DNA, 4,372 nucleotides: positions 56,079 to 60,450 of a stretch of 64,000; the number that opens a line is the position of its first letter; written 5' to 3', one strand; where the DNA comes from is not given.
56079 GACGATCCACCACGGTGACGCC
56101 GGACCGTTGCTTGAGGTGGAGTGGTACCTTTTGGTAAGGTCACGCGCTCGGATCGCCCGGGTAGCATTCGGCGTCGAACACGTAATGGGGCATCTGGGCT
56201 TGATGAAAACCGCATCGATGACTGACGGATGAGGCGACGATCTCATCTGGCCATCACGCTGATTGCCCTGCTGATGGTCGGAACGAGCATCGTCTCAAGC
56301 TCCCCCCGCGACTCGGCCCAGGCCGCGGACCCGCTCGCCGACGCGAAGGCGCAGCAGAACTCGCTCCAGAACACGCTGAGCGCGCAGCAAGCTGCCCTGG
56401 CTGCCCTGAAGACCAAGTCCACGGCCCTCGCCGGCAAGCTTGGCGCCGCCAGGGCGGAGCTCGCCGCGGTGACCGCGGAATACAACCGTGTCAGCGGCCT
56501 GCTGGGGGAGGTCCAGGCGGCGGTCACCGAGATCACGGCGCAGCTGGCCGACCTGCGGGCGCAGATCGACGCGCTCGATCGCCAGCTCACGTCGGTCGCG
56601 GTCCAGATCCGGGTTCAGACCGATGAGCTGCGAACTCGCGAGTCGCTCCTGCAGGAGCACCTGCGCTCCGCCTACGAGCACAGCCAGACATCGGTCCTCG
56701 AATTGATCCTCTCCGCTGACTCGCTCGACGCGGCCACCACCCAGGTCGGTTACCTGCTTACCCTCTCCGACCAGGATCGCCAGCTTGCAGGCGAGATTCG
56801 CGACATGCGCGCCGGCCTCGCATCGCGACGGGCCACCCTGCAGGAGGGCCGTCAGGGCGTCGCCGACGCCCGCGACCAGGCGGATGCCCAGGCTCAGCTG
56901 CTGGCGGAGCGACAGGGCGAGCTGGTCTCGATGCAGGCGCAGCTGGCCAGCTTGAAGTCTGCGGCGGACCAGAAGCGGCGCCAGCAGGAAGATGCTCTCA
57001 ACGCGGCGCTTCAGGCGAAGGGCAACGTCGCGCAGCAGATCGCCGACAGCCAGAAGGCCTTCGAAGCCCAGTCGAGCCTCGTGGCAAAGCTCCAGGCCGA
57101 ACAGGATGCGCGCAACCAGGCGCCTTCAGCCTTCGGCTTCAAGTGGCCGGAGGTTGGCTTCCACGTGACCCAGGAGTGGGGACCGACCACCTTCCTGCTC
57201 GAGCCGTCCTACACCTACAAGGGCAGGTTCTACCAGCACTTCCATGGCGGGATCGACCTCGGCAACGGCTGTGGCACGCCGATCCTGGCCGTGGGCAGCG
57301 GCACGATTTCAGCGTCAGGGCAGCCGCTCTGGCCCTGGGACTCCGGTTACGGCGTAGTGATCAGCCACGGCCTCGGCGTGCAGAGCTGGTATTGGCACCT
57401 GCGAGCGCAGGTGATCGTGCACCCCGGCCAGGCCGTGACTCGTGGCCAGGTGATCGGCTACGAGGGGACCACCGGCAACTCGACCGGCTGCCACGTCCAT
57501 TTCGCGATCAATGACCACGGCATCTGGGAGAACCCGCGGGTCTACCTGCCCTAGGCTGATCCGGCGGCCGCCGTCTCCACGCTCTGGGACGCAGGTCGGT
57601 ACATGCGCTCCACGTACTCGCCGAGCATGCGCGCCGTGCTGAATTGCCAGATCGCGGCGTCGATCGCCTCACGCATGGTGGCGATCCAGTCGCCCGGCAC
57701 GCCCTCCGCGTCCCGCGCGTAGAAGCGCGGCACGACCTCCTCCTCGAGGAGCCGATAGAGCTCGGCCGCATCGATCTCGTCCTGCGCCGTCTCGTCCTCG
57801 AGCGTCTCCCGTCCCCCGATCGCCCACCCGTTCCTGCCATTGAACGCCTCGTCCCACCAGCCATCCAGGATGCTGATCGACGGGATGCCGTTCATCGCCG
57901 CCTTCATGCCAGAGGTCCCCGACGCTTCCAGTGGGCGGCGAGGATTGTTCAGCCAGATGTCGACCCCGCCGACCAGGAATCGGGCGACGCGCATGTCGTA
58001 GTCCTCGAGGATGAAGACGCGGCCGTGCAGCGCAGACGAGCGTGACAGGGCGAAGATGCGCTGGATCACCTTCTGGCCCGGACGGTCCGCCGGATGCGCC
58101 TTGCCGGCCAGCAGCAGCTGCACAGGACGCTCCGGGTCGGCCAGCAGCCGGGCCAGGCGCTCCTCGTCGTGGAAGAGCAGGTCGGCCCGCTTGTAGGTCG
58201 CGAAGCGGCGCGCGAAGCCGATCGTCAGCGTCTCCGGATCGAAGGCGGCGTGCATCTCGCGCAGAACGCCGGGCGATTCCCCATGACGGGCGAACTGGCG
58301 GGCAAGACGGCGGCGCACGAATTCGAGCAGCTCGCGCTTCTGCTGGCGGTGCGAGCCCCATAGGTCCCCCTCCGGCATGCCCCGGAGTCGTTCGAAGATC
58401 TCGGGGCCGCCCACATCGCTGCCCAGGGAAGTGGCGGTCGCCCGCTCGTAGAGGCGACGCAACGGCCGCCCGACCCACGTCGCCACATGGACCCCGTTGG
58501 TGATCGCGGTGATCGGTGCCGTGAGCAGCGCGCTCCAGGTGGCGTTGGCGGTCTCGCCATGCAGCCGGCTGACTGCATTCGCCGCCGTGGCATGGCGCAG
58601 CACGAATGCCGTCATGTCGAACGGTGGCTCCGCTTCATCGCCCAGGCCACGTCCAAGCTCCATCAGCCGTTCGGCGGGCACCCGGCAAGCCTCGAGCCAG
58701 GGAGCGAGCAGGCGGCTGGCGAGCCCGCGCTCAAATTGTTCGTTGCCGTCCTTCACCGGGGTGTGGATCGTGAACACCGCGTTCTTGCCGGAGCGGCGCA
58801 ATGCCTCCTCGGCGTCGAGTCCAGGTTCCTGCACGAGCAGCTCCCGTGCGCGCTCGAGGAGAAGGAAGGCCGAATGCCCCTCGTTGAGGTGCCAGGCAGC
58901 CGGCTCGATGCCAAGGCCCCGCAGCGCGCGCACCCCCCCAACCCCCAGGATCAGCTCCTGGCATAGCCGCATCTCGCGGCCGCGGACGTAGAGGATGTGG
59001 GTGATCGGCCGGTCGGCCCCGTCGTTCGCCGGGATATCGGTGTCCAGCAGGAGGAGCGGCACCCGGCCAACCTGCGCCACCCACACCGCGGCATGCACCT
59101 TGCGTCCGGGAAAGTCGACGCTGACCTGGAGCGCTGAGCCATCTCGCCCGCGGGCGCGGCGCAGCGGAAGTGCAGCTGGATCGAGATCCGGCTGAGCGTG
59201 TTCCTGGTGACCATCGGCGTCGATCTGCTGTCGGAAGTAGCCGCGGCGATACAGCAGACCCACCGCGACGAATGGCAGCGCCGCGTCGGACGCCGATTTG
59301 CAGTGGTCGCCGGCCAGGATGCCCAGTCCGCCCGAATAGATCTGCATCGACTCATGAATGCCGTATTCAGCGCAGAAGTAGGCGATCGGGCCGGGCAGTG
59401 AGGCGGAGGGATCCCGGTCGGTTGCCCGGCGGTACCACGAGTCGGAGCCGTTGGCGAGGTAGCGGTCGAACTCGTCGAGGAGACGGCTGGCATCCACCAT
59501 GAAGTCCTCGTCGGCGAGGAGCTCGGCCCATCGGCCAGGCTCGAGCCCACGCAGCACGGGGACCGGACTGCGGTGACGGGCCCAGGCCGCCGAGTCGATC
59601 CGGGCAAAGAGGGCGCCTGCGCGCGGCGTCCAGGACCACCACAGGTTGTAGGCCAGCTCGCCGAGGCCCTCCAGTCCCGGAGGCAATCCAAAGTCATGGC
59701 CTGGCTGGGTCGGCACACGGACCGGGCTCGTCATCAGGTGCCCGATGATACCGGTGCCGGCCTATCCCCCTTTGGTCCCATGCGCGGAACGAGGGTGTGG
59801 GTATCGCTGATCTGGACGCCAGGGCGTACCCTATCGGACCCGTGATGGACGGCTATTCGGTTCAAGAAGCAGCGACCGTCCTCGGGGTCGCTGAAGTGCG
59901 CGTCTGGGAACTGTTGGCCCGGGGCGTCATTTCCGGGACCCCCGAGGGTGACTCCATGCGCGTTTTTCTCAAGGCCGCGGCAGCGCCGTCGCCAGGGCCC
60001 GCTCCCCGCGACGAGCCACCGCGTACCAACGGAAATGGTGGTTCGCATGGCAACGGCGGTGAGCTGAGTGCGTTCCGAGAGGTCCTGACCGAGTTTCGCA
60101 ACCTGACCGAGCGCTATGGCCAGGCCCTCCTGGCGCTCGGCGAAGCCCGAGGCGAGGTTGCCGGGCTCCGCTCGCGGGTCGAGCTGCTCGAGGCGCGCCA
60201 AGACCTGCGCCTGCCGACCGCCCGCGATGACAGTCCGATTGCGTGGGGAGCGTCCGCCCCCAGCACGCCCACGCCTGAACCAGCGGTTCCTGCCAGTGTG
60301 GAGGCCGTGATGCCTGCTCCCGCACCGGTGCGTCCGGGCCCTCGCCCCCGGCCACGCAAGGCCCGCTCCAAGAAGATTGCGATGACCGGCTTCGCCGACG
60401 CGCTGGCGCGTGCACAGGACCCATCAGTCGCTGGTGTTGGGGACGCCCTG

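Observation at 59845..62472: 876-aa acidic, repeat-rich protein with N-terminal HTH DNA-binding domain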

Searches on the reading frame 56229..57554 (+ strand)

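Call 16: search_protein_families(library=ncbifam, proteins=[window:56229-57554:+], max_evalue=0.1)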
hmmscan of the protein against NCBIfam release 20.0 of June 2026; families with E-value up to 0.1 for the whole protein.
window:56229-57554:+ (441 aa): 28 families (the best 25 are shown)
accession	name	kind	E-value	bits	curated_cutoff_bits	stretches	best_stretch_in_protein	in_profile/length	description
NF052530.1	Heli_ShapePgp3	exception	1.8e-17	63.3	300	1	336-428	164-252/270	peptidoglycan metallopeptidase Pgp3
NF008652.0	PRK11649.1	equivalog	1.3e-15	57.1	341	1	339-427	313-397/439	murein DD-endopeptidase MepM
NF052336.1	PdgHdaseHSB100310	equivalog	1e-14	54.6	500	1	330-431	47-145/316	peptidoglycan hydrolase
NF053825.1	PdgNdpepShyA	equivalog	1.2e-13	50.6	700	1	339-428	296-381/425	peptidoglycan DD-endopeptidase ShyA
NF053824.1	PdgNdpepShyC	equivalog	8.6e-13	48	700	1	338-438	295-391/429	peptidoglycan DD-endopeptidase ShyC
NF052529.1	PG_M23_Pgp6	exception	1.8e-08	33.5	600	1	328-433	323-425/452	peptidoglycan metallopeptidase Pgp6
NF041208.1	celldiv_DipM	equivalog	7.2e-07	28.8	740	1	339-440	319-417/419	cell division endopeptidase DipM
NF038218.1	IcmG_DotF_IVB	equivalog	1.1e-06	28.6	200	1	2-133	48-188/266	type IVB secretion system protein IcmG/DotF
NF053738.1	S2SprSpoIIQBc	equivalog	1.6e-06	27.9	250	1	340-440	123-223/232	stage II sporulation protein SpoIIQ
NF040883.1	amid_act_ActS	equivalog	2e-06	27.2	375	1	340-441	137-234/242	amidase activator ActS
TIGR02169.1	SMC_prok_A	equivalog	8.5e-06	23.7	729.4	1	29-151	353-475/1165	chromosome segregation protein SMC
NF045487.1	ASRP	equivalog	8.8e-06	24.6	300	1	37-149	351-480/593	archaea-specific SMC-related protein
TIGR02168.1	SMC_prok_B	equivalog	9.7e-06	23.6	567.35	1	30-147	319-436/1181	chromosome segregation protein SMC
NF045780.1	TrlF_fam_ATP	equivalog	7e-05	21.7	350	1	38-301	467-726/944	TrlF family AAA-like ATPase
NF046104.1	PptglHdxlasePcsB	equivalog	0.00012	21.4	450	1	62-298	25-263/400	peptidoglycan hydrolase PcsB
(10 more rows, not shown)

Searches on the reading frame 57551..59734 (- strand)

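Call 16: search_protein_families(library=ncbifam, proteins=[window:57551-59734:-], max_evalue=0.1)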
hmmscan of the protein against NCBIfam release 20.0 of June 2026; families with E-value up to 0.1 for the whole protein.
window:57551-59734:- (727 aa): 5 families
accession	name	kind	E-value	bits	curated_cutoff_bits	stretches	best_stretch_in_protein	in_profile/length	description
TIGR02094.1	more_P_ylases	subfamily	1.8e-230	766.8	191.7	1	117-714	1-600/600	alpha-glucan family phosphorylase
NF041129.1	maldex_phorlase_Thcocales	equivalog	1.4e-199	665.2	1500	1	17-716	5-688/816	maltodextrin phosphorylase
TIGR02093.1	P_ylase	subfamily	2e-16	59.3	552.9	2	279-625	309-670/804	glycogen/starch/alpha-glucan family phosphorylase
NF011561.0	PRK14985.1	equivalog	1.1e-08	33.8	1273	2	540-625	572-663/800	maltodextrin phosphorylase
NF011562.0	PRK14986.1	equivalog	7.2e-07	27.6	1546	1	492-626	533-677/815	glycogen phosphorylase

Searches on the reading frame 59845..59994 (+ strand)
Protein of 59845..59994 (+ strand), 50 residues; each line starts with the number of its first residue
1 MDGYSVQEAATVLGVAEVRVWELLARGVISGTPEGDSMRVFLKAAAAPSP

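Call 72: search_solved_structures(query=window:59845-59994:+, max_evalue=10, show_alignments=5)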
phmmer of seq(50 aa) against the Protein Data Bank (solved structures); distinct sequences matched with E-value up to 10: 4.
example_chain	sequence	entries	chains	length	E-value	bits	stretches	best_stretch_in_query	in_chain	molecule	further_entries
8vd6_A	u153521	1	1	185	0.038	17.3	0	2-28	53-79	CAP REPEAT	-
4he8_M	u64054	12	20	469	0.85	13.1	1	6-46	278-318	NADH-quinone oxidoreductase subunit 13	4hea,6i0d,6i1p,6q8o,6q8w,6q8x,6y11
1pbj_A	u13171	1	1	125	1.1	12.8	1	14-35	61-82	hypothetical protein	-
9hig_C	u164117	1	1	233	1.3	12.5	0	4-33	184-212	Small ribosomal subunit protein uS3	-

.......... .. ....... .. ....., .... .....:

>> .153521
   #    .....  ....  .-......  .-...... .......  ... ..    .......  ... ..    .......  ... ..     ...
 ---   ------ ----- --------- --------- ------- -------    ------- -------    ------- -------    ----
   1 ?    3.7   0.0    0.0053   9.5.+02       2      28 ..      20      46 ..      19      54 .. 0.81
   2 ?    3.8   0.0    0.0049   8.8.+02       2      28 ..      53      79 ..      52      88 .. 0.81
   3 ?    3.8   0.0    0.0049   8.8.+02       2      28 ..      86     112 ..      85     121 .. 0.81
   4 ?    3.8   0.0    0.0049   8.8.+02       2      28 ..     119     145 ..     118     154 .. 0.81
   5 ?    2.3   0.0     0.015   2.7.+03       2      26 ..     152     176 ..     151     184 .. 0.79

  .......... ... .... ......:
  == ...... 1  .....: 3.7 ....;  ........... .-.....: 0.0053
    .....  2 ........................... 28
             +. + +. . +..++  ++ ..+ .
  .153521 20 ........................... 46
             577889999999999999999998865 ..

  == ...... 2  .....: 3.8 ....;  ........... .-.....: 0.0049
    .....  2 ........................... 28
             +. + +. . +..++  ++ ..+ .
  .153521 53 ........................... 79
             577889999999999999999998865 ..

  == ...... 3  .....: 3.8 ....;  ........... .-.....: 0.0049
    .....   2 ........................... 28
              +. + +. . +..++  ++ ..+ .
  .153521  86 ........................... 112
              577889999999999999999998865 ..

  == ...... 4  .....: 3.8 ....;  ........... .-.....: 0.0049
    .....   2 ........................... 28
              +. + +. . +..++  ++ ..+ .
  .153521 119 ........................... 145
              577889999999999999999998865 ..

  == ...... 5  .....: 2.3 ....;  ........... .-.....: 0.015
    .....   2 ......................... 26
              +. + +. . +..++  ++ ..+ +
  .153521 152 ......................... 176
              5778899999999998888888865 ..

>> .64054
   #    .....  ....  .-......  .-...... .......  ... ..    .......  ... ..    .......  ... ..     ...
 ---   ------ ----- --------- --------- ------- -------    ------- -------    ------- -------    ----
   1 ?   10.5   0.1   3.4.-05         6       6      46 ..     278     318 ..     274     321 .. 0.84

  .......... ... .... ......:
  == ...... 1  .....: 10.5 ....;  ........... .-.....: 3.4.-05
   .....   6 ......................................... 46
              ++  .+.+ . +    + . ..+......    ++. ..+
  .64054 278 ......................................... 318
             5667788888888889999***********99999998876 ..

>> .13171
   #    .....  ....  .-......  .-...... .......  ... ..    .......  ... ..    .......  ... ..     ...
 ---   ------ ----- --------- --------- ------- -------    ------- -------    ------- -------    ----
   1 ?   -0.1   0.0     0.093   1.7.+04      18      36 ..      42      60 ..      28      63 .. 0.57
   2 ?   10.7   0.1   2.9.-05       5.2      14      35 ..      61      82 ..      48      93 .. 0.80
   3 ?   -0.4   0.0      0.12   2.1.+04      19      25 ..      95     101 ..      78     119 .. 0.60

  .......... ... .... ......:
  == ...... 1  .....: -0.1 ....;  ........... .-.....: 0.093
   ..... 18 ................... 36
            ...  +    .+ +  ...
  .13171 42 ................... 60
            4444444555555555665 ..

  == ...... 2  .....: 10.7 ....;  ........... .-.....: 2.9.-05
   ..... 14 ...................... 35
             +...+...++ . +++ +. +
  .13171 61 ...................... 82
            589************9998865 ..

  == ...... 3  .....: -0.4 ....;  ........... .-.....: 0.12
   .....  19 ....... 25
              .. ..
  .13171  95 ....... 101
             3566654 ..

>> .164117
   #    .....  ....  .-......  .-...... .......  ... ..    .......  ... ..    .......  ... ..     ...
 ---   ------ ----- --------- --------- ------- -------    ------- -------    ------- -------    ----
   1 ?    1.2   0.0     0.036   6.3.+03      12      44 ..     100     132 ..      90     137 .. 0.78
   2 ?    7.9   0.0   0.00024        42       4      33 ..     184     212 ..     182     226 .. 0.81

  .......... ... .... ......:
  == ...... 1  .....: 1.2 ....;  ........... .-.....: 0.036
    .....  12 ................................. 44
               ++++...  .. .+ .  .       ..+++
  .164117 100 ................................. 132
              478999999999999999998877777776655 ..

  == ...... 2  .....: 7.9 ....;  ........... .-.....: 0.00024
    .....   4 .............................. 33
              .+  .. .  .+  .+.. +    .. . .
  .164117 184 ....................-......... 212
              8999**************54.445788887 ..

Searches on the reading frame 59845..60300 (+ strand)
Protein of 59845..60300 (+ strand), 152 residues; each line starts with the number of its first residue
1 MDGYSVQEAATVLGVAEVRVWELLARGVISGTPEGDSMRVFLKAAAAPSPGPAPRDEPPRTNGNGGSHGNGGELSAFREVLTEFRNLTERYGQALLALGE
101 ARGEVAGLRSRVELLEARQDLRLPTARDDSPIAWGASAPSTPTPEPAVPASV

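Call 4: search_protein_families(library=pfam, proteins=[window:59845-60300:+], max_evalue=1)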
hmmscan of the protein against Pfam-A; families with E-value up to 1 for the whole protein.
window:59845-60300:+ (152 aa): 3 families
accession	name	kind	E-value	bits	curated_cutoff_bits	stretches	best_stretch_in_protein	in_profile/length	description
PF12728.13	HTH_17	-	0.0056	17.3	27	1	4-32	2-30/51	Helix-turn-helix domain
PF08281.18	Sigma70_r4_2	-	0.013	15.6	25.7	1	2-27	25-50/54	Sigma-70, region 4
PF22233.2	PhyR_sigma-like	-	0.065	13.5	27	1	1-25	17-41/50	Response regulator PhyR, sigma-like domain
